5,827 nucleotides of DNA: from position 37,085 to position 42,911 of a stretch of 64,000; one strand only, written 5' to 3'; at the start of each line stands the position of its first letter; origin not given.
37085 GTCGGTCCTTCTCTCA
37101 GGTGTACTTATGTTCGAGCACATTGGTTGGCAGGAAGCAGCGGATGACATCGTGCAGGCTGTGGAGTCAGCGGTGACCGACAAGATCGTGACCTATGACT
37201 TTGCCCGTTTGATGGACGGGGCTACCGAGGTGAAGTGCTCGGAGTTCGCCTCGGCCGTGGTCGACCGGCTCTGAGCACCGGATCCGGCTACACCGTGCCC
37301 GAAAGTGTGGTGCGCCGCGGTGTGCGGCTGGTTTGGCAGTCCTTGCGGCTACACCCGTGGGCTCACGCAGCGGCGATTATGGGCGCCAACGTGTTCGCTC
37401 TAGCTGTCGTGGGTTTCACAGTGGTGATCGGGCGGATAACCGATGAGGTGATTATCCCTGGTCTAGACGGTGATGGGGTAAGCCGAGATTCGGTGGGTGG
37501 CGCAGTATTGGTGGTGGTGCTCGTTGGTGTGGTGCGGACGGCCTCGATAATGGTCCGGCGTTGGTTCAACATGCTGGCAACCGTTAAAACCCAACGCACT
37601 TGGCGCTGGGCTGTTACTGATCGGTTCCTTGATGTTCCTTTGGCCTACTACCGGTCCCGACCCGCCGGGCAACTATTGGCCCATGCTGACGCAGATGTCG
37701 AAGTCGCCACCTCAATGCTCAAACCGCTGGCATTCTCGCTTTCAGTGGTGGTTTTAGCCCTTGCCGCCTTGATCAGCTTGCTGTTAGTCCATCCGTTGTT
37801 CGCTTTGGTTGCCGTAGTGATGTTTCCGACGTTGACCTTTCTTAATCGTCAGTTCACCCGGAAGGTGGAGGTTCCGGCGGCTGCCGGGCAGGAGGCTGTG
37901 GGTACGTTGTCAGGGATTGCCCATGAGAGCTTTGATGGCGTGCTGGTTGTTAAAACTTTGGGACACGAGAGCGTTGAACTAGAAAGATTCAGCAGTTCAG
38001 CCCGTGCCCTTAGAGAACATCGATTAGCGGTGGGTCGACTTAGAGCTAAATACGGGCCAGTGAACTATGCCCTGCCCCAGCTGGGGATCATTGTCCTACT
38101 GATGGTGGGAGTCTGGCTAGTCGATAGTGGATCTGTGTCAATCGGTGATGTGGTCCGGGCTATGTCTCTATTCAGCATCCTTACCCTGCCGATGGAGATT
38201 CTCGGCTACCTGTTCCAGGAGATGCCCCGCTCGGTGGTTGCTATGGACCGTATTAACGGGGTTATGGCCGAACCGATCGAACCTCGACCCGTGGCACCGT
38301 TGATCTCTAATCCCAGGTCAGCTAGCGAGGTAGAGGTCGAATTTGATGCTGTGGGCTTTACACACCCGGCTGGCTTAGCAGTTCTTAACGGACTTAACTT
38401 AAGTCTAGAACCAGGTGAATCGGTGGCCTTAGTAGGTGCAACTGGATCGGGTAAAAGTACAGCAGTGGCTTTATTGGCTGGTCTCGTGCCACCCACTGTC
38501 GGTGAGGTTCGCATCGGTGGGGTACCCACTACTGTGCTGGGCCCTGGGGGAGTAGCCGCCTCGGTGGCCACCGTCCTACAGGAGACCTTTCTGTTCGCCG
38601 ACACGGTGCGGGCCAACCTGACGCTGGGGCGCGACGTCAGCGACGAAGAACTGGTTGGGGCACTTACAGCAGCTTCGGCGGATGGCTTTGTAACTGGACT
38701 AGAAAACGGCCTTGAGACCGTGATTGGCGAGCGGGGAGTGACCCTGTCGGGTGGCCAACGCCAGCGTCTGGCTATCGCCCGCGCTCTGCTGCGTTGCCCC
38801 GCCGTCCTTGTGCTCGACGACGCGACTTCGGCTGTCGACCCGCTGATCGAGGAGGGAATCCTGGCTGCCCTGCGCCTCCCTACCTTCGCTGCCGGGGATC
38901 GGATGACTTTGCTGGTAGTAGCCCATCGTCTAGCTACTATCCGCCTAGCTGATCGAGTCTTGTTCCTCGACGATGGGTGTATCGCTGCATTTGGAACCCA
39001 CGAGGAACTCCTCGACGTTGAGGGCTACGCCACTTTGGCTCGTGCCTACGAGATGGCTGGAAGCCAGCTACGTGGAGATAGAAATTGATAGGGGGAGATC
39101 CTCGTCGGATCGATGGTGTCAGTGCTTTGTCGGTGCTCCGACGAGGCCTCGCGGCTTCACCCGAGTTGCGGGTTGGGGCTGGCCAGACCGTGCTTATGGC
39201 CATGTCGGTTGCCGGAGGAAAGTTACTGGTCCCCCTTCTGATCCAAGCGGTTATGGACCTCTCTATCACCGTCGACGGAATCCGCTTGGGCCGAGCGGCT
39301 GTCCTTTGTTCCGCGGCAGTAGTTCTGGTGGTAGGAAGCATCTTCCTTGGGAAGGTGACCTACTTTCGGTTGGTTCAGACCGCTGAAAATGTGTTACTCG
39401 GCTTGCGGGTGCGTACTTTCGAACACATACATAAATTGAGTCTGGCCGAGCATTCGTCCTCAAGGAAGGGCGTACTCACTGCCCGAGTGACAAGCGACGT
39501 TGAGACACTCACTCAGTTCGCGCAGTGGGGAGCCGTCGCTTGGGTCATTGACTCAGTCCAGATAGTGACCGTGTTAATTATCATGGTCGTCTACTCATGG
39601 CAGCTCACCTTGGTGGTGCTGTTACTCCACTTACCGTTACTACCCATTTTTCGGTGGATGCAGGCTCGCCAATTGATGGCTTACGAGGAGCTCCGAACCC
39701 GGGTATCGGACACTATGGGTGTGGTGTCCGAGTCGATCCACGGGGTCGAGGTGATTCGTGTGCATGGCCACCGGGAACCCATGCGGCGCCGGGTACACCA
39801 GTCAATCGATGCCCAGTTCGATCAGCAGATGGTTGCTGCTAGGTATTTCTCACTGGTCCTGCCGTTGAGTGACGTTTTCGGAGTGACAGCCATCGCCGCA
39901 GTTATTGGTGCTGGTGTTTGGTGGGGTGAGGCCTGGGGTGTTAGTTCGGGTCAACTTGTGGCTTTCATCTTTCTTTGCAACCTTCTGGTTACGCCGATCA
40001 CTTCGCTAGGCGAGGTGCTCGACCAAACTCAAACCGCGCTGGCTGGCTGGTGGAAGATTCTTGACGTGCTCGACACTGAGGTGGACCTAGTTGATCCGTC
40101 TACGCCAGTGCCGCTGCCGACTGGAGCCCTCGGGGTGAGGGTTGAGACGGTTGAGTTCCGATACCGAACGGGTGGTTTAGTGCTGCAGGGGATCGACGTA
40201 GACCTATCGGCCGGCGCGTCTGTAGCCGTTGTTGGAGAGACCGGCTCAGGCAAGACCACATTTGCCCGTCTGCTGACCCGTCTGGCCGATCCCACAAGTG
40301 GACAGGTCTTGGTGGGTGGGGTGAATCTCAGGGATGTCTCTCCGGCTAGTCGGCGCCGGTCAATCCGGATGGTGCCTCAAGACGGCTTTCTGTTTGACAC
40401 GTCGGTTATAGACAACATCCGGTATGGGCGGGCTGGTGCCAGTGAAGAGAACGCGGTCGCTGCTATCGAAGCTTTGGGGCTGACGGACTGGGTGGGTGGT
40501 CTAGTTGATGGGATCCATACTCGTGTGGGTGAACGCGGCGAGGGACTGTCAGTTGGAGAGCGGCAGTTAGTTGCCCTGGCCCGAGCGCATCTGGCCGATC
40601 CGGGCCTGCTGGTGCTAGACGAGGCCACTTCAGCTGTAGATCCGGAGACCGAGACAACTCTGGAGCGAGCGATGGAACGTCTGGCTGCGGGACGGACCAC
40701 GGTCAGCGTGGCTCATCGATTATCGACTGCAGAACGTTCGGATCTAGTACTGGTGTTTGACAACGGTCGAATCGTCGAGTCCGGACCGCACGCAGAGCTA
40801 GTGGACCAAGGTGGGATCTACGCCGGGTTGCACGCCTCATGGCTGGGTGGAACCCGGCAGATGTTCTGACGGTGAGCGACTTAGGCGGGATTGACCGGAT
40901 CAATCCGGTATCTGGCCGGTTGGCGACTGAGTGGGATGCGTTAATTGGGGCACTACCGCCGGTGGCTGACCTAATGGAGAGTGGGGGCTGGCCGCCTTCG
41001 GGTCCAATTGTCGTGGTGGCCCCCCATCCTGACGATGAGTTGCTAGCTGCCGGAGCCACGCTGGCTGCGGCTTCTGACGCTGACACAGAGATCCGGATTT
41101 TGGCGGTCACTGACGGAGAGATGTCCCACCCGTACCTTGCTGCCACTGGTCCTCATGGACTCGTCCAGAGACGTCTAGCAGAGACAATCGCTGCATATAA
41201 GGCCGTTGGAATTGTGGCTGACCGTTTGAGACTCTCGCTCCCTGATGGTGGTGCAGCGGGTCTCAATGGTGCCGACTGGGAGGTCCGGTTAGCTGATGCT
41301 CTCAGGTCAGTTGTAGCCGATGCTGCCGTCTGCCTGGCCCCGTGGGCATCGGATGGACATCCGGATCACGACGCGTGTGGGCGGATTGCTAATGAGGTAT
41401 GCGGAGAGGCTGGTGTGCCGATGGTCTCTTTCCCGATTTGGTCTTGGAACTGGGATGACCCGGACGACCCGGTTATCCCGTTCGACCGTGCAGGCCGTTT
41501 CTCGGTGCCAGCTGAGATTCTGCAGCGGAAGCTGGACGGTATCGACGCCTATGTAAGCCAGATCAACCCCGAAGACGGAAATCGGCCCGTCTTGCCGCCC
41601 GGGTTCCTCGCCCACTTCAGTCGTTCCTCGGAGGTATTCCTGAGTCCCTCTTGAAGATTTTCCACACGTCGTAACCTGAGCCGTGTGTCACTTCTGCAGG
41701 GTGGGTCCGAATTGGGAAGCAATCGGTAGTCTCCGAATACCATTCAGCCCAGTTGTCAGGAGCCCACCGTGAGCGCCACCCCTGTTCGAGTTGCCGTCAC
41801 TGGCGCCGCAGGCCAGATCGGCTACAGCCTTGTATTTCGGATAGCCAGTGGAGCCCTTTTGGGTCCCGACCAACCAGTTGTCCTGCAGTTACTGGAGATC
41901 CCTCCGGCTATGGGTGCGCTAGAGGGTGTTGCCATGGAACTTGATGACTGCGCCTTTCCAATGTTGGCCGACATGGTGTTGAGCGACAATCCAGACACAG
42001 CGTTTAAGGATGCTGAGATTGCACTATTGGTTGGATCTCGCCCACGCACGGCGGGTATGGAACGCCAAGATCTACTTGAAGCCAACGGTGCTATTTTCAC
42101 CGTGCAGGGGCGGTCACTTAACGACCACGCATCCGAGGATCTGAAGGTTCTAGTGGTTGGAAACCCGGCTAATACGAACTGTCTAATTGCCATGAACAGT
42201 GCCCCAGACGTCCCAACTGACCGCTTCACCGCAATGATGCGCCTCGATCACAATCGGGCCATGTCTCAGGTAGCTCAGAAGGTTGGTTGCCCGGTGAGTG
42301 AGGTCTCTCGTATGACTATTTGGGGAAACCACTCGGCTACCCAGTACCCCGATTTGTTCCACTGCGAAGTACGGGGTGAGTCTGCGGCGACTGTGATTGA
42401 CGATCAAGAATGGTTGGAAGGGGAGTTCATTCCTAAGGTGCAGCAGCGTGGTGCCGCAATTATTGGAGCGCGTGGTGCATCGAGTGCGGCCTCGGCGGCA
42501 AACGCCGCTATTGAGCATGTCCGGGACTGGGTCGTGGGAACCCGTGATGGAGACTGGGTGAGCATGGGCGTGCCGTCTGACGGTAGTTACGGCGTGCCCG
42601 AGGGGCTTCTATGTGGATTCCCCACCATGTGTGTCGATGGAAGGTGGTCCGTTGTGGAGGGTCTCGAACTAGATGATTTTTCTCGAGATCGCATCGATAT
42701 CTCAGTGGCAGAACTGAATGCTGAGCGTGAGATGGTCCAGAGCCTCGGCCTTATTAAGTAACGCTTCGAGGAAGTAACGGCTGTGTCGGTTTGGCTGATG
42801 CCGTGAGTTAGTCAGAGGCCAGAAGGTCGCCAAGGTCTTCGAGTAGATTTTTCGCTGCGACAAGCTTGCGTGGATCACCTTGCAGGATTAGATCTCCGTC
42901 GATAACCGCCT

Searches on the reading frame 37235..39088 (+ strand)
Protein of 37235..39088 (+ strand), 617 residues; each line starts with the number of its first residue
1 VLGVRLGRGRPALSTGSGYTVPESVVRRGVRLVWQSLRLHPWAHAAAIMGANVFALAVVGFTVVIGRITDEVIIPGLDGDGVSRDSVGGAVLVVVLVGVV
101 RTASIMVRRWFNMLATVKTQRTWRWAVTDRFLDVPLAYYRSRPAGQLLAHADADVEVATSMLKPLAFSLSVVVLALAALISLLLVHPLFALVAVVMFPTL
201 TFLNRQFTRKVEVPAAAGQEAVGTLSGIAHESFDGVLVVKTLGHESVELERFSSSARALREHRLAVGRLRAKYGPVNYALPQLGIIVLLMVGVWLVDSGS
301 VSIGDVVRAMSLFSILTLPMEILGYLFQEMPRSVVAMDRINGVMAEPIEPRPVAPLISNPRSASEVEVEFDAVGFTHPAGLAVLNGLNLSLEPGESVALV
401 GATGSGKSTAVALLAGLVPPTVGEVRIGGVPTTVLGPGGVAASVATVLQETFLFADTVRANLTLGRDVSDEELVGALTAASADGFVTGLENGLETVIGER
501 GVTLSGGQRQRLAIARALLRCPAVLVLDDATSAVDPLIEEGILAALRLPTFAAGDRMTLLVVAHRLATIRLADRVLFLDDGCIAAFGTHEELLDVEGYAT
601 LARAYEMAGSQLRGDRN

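Call 79: search_protein_families(library=pfam, proteins=[window:37235-39088:+], max_evalue=0.001)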
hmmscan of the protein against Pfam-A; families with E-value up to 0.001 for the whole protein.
window:37235-39088:+ (617 aa): 2 families
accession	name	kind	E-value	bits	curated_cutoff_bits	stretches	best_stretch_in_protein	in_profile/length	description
PF00664.28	ABC_membrane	-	2.4e-27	96.7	28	1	56-320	8-274/274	ABC transporter transmembrane region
PF00005.33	ABC_tran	-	3.3e-25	89.7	25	1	384-532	1-137/137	ABC transporter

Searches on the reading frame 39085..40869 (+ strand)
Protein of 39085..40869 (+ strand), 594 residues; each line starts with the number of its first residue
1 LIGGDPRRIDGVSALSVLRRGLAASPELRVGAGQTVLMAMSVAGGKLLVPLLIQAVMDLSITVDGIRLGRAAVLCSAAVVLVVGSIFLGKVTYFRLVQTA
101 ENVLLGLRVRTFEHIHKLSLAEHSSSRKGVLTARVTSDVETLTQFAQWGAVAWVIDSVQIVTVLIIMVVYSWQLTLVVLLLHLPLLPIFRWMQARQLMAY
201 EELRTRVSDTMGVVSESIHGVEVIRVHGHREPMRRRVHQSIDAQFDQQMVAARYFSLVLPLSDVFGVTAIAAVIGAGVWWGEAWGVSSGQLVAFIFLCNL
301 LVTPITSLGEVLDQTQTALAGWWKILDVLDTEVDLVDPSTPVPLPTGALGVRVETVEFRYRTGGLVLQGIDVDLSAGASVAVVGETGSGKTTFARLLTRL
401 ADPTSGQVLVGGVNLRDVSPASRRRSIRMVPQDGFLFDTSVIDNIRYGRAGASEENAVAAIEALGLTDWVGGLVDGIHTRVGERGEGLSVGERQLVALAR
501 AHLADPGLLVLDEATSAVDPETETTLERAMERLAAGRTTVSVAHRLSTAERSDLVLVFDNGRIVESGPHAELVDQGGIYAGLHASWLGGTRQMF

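Call 79: search_protein_families(library=pfam, proteins=[window:39085-40869:+], max_evalue=0.001)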
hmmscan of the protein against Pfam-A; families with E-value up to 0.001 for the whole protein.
window:39085-40869:+ (594 aa): 3 families
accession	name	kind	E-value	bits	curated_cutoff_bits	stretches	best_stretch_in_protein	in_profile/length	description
PF00664.28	ABC_membrane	-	2.5e-30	106.5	28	1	37-304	6-273/274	ABC transporter transmembrane region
PF00005.33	ABC_tran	-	2.2e-27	96.8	25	1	367-516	1-137/137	ABC transporter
PF13401.12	AAA_22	-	8.3e-05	23.3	27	1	378-521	6-99/130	AAA domain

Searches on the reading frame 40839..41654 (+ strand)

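Call 79: search_protein_families(library=pfam, proteins=[window:40839-41654:+], max_evalue=0.001)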
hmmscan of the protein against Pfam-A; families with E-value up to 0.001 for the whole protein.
window:40839-41654:+ (271 aa): 1 family
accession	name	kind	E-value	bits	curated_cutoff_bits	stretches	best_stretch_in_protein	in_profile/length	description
PF02585.22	PIG-L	-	2.1e-24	86.9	28.2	1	58-187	1-128/129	GlcNAc-PI de-N-acetylase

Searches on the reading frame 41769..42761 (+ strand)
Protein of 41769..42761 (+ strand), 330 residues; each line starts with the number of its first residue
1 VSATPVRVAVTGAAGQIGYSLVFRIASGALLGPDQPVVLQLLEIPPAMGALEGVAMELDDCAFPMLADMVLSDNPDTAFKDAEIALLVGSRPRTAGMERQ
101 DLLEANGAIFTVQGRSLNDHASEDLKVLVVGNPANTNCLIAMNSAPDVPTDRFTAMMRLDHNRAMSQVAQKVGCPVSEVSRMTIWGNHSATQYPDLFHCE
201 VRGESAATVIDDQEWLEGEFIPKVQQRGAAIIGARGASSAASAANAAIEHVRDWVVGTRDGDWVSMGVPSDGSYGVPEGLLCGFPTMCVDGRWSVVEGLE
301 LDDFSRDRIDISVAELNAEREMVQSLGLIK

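Call 79: search_protein_families(library=pfam, proteins=[window:41769-42761:+], max_evalue=0.001)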
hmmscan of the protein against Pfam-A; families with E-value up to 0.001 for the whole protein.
window:41769-42761:+ (330 aa): 2 families
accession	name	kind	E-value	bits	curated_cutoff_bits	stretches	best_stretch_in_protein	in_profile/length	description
PF02866.23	Ldh_1_C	-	1.8e-40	139.2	22.6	1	158-323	2-170/174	lactate/malate dehydrogenase, alpha/beta C-terminal domain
PF00056.29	Ldh_1_N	-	9.9e-31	107.1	27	1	6-146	1-133/141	lactate/malate dehydrogenase, NAD binding domain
